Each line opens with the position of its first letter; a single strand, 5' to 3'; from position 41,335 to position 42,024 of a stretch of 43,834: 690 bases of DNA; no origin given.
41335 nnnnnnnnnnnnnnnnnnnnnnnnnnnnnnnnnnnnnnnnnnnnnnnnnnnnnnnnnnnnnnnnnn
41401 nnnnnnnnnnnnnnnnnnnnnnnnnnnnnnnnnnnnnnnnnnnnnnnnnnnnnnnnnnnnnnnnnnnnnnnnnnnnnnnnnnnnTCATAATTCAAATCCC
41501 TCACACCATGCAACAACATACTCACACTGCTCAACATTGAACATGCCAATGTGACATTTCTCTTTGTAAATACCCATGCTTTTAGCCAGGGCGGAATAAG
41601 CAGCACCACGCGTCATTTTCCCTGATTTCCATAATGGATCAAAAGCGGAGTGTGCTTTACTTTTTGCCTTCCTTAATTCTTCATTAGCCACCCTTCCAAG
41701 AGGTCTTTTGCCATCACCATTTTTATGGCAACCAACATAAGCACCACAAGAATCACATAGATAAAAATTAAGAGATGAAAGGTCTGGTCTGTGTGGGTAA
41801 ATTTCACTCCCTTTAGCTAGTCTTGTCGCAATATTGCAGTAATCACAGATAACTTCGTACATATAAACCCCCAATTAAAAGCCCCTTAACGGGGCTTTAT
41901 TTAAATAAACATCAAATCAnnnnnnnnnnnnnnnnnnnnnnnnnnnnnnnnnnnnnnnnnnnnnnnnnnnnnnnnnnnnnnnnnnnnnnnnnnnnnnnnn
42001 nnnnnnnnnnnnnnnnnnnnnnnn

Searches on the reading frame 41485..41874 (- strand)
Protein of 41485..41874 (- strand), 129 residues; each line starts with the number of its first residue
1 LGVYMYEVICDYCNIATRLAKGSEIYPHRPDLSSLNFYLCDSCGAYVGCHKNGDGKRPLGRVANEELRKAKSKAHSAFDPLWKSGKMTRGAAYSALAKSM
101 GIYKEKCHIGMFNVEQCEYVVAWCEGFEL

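Call 54: search_protein_families(library=pfam, max_evalue=0.01, proteins=[window:41485-41874:-])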
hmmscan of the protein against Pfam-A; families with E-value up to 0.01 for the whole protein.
window:41485-41874:- (129 aa): 1 family
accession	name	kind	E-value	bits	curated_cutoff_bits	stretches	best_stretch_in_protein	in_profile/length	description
PF11672.13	DUF3268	-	1e-36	126.4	28.4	1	8-124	3-118/121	zinc-finger-containing domain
